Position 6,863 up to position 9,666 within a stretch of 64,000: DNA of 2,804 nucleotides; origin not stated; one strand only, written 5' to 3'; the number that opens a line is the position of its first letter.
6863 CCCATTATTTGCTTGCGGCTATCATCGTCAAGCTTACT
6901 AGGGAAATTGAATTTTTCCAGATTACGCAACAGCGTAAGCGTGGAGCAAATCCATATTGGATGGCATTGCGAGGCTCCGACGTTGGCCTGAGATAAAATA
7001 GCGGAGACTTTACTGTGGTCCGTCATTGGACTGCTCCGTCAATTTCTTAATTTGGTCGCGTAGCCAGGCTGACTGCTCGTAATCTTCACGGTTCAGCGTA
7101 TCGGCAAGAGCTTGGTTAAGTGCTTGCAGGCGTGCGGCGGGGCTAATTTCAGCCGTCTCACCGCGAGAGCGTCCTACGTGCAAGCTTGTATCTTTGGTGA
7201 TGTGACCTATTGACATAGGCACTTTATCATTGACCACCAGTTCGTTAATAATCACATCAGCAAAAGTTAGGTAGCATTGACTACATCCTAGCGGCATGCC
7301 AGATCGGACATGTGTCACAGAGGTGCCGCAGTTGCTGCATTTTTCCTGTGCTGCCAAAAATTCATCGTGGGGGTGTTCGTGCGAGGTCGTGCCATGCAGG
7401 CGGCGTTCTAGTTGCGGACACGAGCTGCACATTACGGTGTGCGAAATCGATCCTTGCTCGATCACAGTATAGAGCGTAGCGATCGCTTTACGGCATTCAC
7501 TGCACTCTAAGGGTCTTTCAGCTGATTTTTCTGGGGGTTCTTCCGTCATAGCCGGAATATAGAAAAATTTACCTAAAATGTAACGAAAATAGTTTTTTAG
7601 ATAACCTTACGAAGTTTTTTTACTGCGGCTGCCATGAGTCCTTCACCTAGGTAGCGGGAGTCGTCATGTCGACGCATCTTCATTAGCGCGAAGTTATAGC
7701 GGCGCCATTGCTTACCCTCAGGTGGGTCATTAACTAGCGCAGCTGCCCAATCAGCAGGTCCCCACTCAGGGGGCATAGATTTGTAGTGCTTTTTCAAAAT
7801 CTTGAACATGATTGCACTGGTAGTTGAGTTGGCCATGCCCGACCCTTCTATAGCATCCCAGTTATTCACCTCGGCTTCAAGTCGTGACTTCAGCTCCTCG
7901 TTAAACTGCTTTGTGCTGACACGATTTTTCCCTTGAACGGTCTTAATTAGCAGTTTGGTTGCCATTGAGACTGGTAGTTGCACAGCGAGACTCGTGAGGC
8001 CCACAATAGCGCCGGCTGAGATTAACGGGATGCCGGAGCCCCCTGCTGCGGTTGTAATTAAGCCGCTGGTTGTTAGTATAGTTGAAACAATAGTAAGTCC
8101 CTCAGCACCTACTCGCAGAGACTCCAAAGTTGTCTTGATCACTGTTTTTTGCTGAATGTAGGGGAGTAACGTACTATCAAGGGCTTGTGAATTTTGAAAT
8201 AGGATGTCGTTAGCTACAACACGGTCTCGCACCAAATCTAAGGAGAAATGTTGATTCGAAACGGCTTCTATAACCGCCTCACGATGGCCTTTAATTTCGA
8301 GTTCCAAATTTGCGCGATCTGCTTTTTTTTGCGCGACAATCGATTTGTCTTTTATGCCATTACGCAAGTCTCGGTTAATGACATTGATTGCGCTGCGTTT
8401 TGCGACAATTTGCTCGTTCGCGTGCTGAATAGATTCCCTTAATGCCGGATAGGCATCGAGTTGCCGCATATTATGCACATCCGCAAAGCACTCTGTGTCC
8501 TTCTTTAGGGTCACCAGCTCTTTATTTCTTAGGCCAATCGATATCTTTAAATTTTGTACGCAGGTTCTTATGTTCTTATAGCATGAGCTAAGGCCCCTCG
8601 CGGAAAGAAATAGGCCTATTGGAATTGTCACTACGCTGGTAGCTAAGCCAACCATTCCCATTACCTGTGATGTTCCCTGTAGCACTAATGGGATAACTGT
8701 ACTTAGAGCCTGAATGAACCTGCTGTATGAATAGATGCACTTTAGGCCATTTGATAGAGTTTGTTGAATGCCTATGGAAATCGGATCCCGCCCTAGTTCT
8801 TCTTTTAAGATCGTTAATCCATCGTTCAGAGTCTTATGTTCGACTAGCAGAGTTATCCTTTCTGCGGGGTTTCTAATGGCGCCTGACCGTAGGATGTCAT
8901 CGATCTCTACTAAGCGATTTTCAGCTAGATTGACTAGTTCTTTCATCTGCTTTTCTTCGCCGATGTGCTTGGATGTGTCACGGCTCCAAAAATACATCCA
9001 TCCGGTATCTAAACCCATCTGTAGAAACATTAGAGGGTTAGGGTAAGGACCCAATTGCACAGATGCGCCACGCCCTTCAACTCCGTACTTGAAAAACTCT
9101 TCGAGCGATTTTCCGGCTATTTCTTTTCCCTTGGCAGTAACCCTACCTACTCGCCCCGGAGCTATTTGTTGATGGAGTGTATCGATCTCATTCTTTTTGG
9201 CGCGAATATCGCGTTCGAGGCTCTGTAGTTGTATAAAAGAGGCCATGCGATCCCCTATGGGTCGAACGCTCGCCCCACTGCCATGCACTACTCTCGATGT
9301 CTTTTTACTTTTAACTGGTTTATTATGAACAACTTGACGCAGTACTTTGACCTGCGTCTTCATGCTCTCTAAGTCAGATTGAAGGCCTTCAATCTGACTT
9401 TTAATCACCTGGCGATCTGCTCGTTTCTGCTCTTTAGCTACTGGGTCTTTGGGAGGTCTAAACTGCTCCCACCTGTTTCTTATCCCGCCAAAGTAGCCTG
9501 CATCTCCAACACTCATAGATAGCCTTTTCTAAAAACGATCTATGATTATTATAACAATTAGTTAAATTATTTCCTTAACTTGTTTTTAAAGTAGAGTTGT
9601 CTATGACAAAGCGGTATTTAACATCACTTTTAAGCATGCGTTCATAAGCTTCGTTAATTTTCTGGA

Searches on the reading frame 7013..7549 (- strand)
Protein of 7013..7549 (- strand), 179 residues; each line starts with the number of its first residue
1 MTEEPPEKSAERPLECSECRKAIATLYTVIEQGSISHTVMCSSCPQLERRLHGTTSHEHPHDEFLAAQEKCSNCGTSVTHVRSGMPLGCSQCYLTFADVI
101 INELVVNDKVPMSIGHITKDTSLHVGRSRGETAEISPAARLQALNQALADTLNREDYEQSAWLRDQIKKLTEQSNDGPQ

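Call 48: search_protein_families(library=pfam, proteins=[window:7013-7549:-], max_evalue=0.001)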
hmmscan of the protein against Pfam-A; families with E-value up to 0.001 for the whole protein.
window:7013-7549:- (179 aa): 0 families

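Call 50: search_protein_families(library=pfam, proteins=[window:7013-7549:-], max_evalue=1)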
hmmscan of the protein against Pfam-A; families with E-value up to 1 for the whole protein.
window:7013-7549:- (179 aa): 7 families
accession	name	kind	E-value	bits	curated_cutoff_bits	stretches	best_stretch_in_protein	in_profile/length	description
PF24461.1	DUF7576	-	0.0032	17.7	27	1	8-42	12-51/60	Family of unknown function (DUF7576)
PF00831.28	Ribosomal_L29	-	0.21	12.1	24.5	1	10-32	34-56/57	Ribosomal L29 protein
PF23458.2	DUF7130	-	0.23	11.8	35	1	56-93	39-77/89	Domain of unknown function (DUF7130)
PF06170.17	DUF983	-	0.37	11.6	22.6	1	62-84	2-24/85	Protein of unknown function (DUF983)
PF06750.18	A24_N_bact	-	0.39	11.3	23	0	15-39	54-78/84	Bacterial Peptidase A24 N-terminal domain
PF12773.13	DZR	-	0.49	11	27.3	0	68-92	12-30/45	Double zinc ribbon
PF03226.21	Yippee-Mis18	-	0.54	10.9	26.6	0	14-78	3-68/108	Yippee zinc-binding/DNA-binding /Mis18, centromere assembly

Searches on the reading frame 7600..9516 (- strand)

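Call 48: search_protein_families(library=pfam, proteins=[window:7600-9516:-], max_evalue=0.001)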
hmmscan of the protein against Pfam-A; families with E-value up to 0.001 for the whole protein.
window:7600-9516:- (639 aa): 0 families

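Call 50: search_protein_families(library=pfam, proteins=[window:7600-9516:-], max_evalue=1)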
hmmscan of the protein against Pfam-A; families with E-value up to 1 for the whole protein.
window:7600-9516:- (639 aa): 7 families
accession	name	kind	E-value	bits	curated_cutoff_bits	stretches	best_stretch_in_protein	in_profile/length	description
PF12761.13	End3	-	0.015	15.9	25.2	1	28-66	69-107/115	Actin cytoskeleton-regulatory complex protein END3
PF14282.11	FlxA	-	0.082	13.5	26.3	1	25-73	41-89/101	FlxA-like protein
PF18035.6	Bap31_Bap29_C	-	0.091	13.3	30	1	29-59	11-41/52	Bap31/Bap29 cytoplasmic coiled-coil domain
PF16516.10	CC2-LZ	-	0.16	12.9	35.3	0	96-119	22-45/100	Leucine zipper of domain CC2 of NEMO, NF-kappa-B essential modulator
PF17253.7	DUF5320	-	0.18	13.4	27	0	12-57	52-97/99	Family of unknown function (DUF5320)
PF17376.7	DUF5398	-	0.39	11.6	28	1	183-225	22-64/80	Family of unknown function (DUF5398)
PF16515.11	HIP1_clath_bdg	-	0.81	10.6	28.8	0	28-75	40-87/99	Clathrin-binding domain of Huntingtin-interacting protein 1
